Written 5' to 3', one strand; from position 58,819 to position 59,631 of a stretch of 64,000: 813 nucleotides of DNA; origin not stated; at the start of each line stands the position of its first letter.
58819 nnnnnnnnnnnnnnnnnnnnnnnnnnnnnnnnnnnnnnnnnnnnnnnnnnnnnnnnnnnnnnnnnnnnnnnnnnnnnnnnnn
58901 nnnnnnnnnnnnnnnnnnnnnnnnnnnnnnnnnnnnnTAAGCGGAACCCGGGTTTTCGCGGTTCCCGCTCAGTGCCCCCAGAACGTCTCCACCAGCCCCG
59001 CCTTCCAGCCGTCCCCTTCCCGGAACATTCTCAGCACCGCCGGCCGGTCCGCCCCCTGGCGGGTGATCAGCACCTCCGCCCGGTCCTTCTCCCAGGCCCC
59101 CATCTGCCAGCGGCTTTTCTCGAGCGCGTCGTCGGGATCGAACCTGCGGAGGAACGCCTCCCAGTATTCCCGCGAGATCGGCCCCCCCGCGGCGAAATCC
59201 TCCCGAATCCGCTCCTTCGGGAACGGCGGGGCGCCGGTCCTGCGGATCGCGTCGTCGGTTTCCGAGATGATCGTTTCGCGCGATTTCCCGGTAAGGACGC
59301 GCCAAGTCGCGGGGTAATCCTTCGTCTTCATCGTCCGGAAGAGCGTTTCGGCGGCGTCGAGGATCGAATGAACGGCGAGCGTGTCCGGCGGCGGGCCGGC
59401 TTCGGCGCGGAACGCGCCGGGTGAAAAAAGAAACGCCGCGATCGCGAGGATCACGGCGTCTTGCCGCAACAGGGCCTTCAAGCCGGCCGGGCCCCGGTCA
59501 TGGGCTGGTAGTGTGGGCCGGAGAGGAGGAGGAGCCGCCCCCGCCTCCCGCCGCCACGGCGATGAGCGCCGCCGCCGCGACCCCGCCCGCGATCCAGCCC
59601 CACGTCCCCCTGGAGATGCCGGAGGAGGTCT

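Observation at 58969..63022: Rearranged gfc/yjb-type (group-4-capsule/EPS) operon: GfcC-like, YjbH/GfcD-like, then a GfcA/YjbE-like low-complexity protein and an extra secreted protein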

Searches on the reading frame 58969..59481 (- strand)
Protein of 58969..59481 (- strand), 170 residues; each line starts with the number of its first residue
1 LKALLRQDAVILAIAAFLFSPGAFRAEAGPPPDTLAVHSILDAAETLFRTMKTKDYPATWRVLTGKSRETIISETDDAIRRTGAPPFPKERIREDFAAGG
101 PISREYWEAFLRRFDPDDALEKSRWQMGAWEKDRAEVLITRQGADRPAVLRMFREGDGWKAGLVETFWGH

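Call 3: search_protein_families(library=pfam, proteins=[window:58969-59481:-], max_evalue=0.1)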
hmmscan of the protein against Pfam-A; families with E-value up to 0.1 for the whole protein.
window:58969-59481:- (170 aa): 0 families

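Call 4: search_protein_families(library=ncbifam, proteins=[window:58969-59481:-], max_evalue=0.1)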
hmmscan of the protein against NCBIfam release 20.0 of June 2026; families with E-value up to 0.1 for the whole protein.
window:58969-59481:- (170 aa): 0 families

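Call 9: find_homologous_proteins(query=window:58972-59481:-, max_evalue=0.001)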
Query window:58972-59481:- (170 aa): 204 proteins with E <= 0.001 among 429 candidates; the best 120 are listed.
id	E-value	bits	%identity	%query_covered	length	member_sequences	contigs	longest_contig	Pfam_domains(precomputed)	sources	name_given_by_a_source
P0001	3.2e-106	371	99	98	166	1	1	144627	-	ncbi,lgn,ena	-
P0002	9.4e-92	323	89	88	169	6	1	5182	-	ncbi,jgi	jgi:hypothetical protein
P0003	1.8e-88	313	82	100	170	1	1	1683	-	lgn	-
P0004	1.5e-80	287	81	92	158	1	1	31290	-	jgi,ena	-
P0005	1.5e-78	280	88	80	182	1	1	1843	-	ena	-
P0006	4.2e-77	276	76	99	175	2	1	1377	-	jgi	-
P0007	5.1e-76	272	72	100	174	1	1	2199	-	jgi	jgi:hypothetical protein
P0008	7.3e-75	268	72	100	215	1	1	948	-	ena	-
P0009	8.9e-74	265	77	94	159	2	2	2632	-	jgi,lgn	-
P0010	3.2e-72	260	89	76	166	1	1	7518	-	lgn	-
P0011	5.3e-71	256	84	79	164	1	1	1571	-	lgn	-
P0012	1.4e-68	248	67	98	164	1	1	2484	-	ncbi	-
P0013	4.8e-68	246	83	78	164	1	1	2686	-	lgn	-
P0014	1.3e-67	245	81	79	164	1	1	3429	-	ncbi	-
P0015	4.7e-67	243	69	95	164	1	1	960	-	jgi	jgi:hypothetical protein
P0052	4.3e-59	217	60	100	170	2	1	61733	-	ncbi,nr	ncbi:MAG: hypothetical protein FWF95_01040 [Syntrophorhabdaceae bacterium]|nr:hypothetical protein [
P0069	8.4e-50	187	57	95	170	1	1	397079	-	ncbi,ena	-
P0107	1.2e-46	177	56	94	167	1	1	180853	-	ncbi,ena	-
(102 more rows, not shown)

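Call 10: find_encoding_contigs(protein=P0069, flank=10000, max_places=2)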
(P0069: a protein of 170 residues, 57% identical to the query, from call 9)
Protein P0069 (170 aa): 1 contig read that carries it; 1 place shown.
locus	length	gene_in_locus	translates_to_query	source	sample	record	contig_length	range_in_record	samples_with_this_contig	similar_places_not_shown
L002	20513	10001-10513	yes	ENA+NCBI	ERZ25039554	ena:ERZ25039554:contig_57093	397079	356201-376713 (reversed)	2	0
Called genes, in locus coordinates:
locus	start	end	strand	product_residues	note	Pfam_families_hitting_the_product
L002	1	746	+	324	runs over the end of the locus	PF01012:ETF, PF00766:ETF_alpha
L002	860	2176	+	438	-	PF03446:NAD_binding_2 (faint), PF03721:UDPG_MGDP_dh_N, PF00984:UDPG_MGDP_dh, PF03720:UDPG_MGDP_dh_C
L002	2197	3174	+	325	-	PF01073:3Beta_HSD, PF01370:Epimerase, PF02719:Polysacc_synt_2, PF04321:RmlD_sub_bind, PF05368:NmrA (weak), PF07993:NAD_binding_4 (faint), PF13460:NAD_binding_10, PF16363:GDP_Man_Dehyd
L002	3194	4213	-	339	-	PF01073:3Beta_HSD, PF01370:Epimerase, PF02719:Polysacc_synt_2, PF04321:RmlD_sub_bind, PF16363:GDP_Man_Dehyd, PF07993:NAD_binding_4 (weak)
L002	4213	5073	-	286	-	PF01370:Epimerase, PF04321:RmlD_sub_bind, PF01073:3Beta_HSD (weak), PF16363:GDP_Man_Dehyd, PF02719:Polysacc_synt_2, PF07993:NAD_binding_4 (weak)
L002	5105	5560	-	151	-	PF00908:dTDP_sugar_isom, PF14667:Polysacc_synt_C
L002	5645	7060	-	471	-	PF02558:ApbA (weak), PF03721:UDPG_MGDP_dh_N, PF00984:UDPG_MGDP_dh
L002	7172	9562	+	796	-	PF10531:SLBB, PF22461:SLBB_2 (weak), PF06082:YjbH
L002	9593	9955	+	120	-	-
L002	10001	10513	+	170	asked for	-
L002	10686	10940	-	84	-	PF01402:RHH_1 (weak)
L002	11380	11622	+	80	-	-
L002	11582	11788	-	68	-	PF04014:MazE_antitoxin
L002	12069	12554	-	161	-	PF01909:NTP_transf_2 (weak), PF18765:Polbeta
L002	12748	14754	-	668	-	PF13727:CoA_binding_3, PF01073:3Beta_HSD, PF01370:Epimerase, PF02719:Polysacc_synt_2, PF04321:RmlD_sub_bind, PF16363:GDP_Man_Dehyd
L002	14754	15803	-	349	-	PF00953:Glycos_transf_4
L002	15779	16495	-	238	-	PF01073:3Beta_HSD, PF01370:Epimerase, PF04321:RmlD_sub_bind, PF07993:NAD_binding_4, PF16363:GDP_Man_Dehyd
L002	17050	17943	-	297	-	PF13439:Glyco_transf_4, PF13579:Glyco_trans_4_4, PF00534:Glycos_transf_1, PF13692:Glyco_trans_1_4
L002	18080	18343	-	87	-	-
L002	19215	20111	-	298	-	PF13641:Glyco_tranf_2_3, PF00535:Glycos_transf_2, PF10111:Glyco_tranf_2_2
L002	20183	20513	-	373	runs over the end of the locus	PF02350:Epimerase_2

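Call 11: find_encoding_contigs(protein=P0052, flank=10000, max_places=2)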
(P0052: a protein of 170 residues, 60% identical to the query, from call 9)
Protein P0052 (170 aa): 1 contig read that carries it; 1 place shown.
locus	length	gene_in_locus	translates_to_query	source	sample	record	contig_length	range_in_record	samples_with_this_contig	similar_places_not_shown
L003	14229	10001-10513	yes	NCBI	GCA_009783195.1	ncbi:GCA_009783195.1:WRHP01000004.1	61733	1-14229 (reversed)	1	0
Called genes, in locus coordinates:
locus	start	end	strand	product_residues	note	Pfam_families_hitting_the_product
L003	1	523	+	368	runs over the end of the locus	PF05222:AlaDh_PNT_N, PF01262:AlaDh_PNT_C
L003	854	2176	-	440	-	PF03721:UDPG_MGDP_dh_N, PF00984:UDPG_MGDP_dh, PF03720:UDPG_MGDP_dh_C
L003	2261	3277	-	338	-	PF01073:3Beta_HSD, PF01370:Epimerase, PF02719:Polysacc_synt_2, PF04321:RmlD_sub_bind, PF13460:NAD_binding_10 (weak), PF16363:GDP_Man_Dehyd, PF07993:NAD_binding_4 (weak)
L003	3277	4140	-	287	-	PF01370:Epimerase, PF04321:RmlD_sub_bind, PF01073:3Beta_HSD, PF02719:Polysacc_synt_2 (weak), PF16363:GDP_Man_Dehyd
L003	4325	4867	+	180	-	PF00908:dTDP_sugar_isom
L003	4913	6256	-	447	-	PF02558:ApbA (weak), PF03721:UDPG_MGDP_dh_N, PF00984:UDPG_MGDP_dh, PF03720:UDPG_MGDP_dh_C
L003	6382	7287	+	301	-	PF10531:SLBB, PF22461:SLBB_2 (faint), PF10531:SLBB (weak)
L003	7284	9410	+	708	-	PF06082:YjbH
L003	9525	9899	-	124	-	-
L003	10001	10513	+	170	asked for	-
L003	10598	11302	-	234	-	PF01346:FKBP_N, PF00254:FKBP_C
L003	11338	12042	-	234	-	PF00106:adh_short, PF13561:adh_short_C2 (weak)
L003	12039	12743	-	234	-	PF02397:Bac_transf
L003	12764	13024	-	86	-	-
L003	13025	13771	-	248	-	PF05050:Methyltransf_21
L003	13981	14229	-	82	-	?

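Call 12: find_encoding_contigs(protein=P0107, flank=10000, max_places=2)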
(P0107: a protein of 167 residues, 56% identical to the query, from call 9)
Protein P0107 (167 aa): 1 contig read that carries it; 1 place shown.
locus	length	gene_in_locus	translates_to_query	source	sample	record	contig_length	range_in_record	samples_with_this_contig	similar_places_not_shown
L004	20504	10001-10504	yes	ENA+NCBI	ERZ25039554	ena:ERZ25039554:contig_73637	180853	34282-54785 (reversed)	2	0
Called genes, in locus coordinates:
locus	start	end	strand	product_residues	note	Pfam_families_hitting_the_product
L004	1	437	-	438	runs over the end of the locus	PF03446:NAD_binding_2 (weak), PF03721:UDPG_MGDP_dh_N, PF00984:UDPG_MGDP_dh, PF03720:UDPG_MGDP_dh_C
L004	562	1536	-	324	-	PF01012:ETF, PF00766:ETF_alpha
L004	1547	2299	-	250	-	PF01012:ETF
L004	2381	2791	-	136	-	PF04892:VanZ-LLP1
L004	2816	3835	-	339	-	PF01073:3Beta_HSD, PF01370:Epimerase, PF02719:Polysacc_synt_2, PF04321:RmlD_sub_bind, PF16363:GDP_Man_Dehyd, PF07993:NAD_binding_4 (weak)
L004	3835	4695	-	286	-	PF01370:Epimerase, PF04321:RmlD_sub_bind, PF01073:3Beta_HSD (weak), PF16363:GDP_Man_Dehyd, PF02719:Polysacc_synt_2 (weak)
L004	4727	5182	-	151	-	PF00908:dTDP_sugar_isom, PF14667:Polysacc_synt_C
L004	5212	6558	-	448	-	PF02558:ApbA (weak), PF03721:UDPG_MGDP_dh_N, PF03807:F420_oxidored (faint), PF00984:UDPG_MGDP_dh, PF03720:UDPG_MGDP_dh_C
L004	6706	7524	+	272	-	PF10531:SLBB, PF22461:SLBB_2 (faint)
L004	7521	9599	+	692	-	PF06082:YjbH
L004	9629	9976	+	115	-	-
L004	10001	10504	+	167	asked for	-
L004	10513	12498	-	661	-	PF13727:CoA_binding_3, PF01073:3Beta_HSD, PF01370:Epimerase, PF02719:Polysacc_synt_2, PF04321:RmlD_sub_bind, PF07993:NAD_binding_4 (faint), PF16363:GDP_Man_Dehyd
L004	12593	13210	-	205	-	PF02397:Bac_transf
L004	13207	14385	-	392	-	PF01041:DegT_DnrJ_EryC1, PF01212:Beta_elim_lyase (weak)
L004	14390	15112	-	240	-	PF13489:Methyltransf_23, PF13847:Methyltransf_31, PF08241:Methyltransf_11, PF08242:Methyltransf_12 (weak), PF13649:Methyltransf_25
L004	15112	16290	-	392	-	PF13439:Glyco_transf_4, PF13579:Glyco_trans_4_4, PF00534:Glycos_transf_1, PF13692:Glyco_trans_1_4, PF13524:Glyco_trans_1_2 (weak)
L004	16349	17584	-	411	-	-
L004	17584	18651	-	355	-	PF02350:Epimerase_2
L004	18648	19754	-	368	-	PF01041:DegT_DnrJ_EryC1, PF01053:Cys_Met_Meta_PP, PF01212:Beta_elim_lyase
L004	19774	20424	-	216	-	PF25084:LbH_EIF2B, PF25087:GMPPB_C (faint), PF00132:Hexapep, PF14602:Hexapep_2 (weak), PF00132:Hexapep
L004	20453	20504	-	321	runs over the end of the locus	PF01408:GFO_IDH_MocA, PF02894:GFO_IDH_MocA_C, PF22725:GFO_IDH_MocA_C3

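Call 33: find_related_loci(query=A1, collection=genome_contigs, flank=6000)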
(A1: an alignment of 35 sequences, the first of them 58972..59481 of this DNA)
Query A1 (170 aa) in genome_contigs; peptide patterns used: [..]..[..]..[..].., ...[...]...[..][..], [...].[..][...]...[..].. (x = any residue, [..] = any of these).
124 stretches matched a pattern; 25 encode a relative of the query (tblastn E <= 1e-3); 24 distinct loci.
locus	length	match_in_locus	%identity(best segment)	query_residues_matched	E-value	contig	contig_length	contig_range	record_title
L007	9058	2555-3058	67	1-168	3e-72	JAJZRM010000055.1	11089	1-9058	MAG: Deltaproteobacteria bacterium isolate SKS1.bin8 NODE_10470_length_11089_cov_1.340814, whole genome shotgun sequence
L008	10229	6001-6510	59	1-170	1e-63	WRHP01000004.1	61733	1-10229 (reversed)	MAG: Syntrophorhabdaceae bacterium isolate Nt197P3bin122 Ga0082212_10000424, whole genome shotgun sequence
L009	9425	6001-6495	56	12-170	5e-54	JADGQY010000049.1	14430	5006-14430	Bacterium isolate Chersky.9_15 contig-100_573, whole genome shotgun sequence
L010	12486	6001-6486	57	9-169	9e-54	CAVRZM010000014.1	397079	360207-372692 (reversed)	MAG: uncultured beta proteobacterium isolate MFD05942.bin.2.258 genome assembly, contig: contig_57093, whole genome shot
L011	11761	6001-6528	56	10-168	1e-53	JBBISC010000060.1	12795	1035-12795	MAG: Deltaproteobacteria bacterium isolate STS170223_bin_364 NODE_5551_length_12795_cov_4.424333, whole genome shotgun s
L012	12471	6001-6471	56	11-169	5e-52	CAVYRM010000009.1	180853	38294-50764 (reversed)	MAG: uncultured delta proteobacterium isolate MFD05942.bin.2.99 genome assembly, contig: contig_73637, whole genome shot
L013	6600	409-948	51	11-168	1e-50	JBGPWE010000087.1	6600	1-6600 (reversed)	MAG: bacterium isolate OBJ1_062018_090_71 k141_3353414_length_6600_cov_10.0000, whole genome shotgun sequence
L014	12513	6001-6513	52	9-168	8e-49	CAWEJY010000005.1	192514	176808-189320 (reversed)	MAG: uncultured Solirubrobacteraceae bacterium isolate MFD05942.bin.1.360 genome assembly, contig: contig_3565, whole ge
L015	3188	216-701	53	26-168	1e-48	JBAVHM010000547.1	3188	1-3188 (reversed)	MAG: Candidatus Deferrimicrobium sp. isolate MFD02835_ilm_asm_bin8 k127_98394, whole genome shotgun sequence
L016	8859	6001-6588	47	12-170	2e-48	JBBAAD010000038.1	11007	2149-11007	MAG: bacterium isolate SO_2017_GW3_32 scaffold_2969_c1_OW296A_2017, whole genome shotgun sequence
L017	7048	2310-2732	55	28-168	2e-47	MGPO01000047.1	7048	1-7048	MAG: Deltaproteobacteria bacterium GWA2_65_63 gwa2_scaffold_35866, whole genome shotgun sequence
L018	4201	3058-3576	50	9-168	4e-47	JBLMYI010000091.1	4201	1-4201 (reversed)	MAG: Actinomycetota bacterium isolate MAG233 PRJNA957066_bin16_renamed_90, whole genome shotgun sequence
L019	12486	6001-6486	53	26-168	9e-46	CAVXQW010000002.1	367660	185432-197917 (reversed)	MAG: uncultured bacterium isolate MFD00822.bin.2.130 genome assembly, contig: contig_26316, whole genome shotgun sequenc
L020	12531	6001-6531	49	10-169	2e-46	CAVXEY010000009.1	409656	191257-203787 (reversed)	MAG: uncultured delta proteobacterium isolate MFD02416.bin.1.108 genome assembly, contig: contig_27122, whole genome sho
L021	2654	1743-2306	48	1-168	2e-46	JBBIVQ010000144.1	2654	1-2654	MAG: Deltaproteobacteria bacterium isolate RSF170216_bin_80 NODE_15771_length_2654_cov_2.72655, whole genome shotgun seq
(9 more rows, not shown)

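Call 36: predict_structure(alignment_id=A1)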
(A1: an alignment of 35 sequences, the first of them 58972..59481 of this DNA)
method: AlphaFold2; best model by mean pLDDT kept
length: 170 residues; sequences in the alignment: 35
mean_pLDDT: 81.9   pTM: 0.73
mean pLDDT of the five models: 81.9, 81.8, 80.9, 80.5, 80.0
residues with pLDDT >= 90: 97; 70-90: 37; 50-70: 5; < 50: 31
segments of 3 or more residues with pLDDT < 50: 1-29
pLDDT, mean of each block of 10 residues (from residue 1): 44 40 42 80 96 97 96 93 89 98 95 88 91 92 86 94 72
secondary structure, 60 per line:
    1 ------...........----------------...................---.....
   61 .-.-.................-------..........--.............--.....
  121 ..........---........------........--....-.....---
elements in order: H7-17 H34-52 H56-61 H65-81 H89-98 H101-113 H116-122 E123-130 E134-141 E148-155 E158-161 H163-167

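Call 73: search_protein_representatives(alignment_id=A1)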
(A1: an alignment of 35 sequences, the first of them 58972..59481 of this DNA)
Query: 35 sequences, 169 profile positions. Proteins with E-value up to 0.001 (for the whole library): 196; up to 1e-10: 146; up to 1e-30: 77. The best 150 are listed.
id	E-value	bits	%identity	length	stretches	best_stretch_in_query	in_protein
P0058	9.8e-76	269.4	-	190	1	5-169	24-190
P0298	4.5e-54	198.9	-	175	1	10-169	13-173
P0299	1.3e-52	194.2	-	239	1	23-169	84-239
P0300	2.6e-51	189.9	-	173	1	8-169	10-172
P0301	3.6e-50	186.2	-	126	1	57-169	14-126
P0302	1.4e-49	184.3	-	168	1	17-167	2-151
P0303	7.9e-49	181.8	-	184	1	22-167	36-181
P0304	3.0e-48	179.9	-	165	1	10-169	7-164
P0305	1.4e-47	177.8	-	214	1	14-168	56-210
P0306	2.3e-47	177.1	-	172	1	7-169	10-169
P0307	9.0e-47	175.1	-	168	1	11-169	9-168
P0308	2.2e-46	173.9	-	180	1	18-169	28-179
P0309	1.2e-45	171.4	-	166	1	12-166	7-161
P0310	1.5e-45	171.2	-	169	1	15-169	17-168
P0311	6.8e-45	169.0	-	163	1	11-167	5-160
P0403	7.3e-21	90.8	-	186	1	8-169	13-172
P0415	4.3e-17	78.5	-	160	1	45-168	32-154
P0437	1.5e-11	60.5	-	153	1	33-167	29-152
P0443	1.1e-10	57.7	-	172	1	10-167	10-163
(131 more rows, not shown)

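Call 74: find_encoding_contigs(protein=P0443, flank=8000, max_places=2)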
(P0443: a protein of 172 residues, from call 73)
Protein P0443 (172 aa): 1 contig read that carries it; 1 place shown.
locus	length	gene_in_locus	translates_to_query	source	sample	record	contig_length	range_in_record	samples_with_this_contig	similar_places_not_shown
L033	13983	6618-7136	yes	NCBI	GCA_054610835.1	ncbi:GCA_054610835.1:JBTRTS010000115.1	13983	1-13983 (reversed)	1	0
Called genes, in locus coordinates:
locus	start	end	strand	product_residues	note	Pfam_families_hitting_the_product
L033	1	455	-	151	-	?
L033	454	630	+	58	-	-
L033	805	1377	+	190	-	-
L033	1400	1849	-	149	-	PF07238:PilZ (weak)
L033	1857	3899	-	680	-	PF13240:Zn_Ribbon_1 (weak), PF11832:DUF3352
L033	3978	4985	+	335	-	-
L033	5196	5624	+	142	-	PF00572:Ribosomal_L13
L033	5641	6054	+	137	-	PF00380:Ribosomal_S9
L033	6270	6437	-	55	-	-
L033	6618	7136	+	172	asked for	-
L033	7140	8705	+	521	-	PF03853:YjeF_N, PF01256:Carb_kinase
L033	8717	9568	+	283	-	-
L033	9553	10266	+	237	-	PF07722:Peptidase_C26, PF00117:GATase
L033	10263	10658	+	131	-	PF01894:YjbQ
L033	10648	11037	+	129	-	PF20791:Acyl-ACP_TE_C (weak), PF13279:4HBT_2, PF03061:4HBT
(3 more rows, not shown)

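Call 75: find_encoding_contigs(protein=P0403, flank=8000, max_places=2)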
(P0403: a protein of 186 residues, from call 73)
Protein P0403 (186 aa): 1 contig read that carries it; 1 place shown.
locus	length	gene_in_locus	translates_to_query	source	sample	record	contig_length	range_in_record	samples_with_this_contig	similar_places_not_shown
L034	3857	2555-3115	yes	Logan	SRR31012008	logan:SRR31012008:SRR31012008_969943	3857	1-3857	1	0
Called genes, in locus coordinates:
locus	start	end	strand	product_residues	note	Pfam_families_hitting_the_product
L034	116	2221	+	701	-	PF06082:YjbH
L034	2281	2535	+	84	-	-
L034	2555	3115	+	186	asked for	-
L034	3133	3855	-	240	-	?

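Call 76: find_encoding_contigs(protein=P0415, flank=8000, max_places=2)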
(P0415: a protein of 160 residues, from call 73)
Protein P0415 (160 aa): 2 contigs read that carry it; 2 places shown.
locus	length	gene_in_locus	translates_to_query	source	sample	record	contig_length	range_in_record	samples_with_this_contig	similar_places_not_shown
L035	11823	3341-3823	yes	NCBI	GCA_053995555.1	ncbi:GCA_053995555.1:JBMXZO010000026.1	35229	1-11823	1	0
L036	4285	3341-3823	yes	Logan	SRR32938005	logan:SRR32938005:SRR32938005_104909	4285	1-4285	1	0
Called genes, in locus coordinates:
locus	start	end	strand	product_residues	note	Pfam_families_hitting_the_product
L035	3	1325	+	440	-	?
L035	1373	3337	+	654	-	PF06082:YjbH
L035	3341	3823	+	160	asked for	-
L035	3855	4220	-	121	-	-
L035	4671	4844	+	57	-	PF01197:Ribosomal_L31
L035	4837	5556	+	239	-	PF02511:Thy1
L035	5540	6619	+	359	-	PF03462:PCRF, PF00472:RF-1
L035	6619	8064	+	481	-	PF05496:RuvB_N (faint), PF13191:AAA_16 (faint), PF13177:DNA_pol3_delta2, PF00004:AAA, PF13401:AAA_22 (faint), PF22608:DNAX_ATPase_lid, PF12169:DNA_pol3_gamma3 (weak)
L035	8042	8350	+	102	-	PF02575:YbaB_DNA_bd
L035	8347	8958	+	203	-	PF21176:RecR_HhH, PF02132:RecR_ZnF (weak), PF01751:Toprim, PF13662:Toprim_4, PF21175:RecR_C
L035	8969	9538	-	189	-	PF00596:Aldolase_II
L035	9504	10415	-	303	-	PF01261:AP_endonuc_2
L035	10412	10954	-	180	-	PF02834:LigT_PEase, PF10469:AKAP7_NLS, PF13563:2_5_RNA_ligase2, PF02834:LigT_PEase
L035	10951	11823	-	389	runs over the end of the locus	PF01321:Creatinase_N, PF00557:Peptidase_M24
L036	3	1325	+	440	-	?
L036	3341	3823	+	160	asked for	-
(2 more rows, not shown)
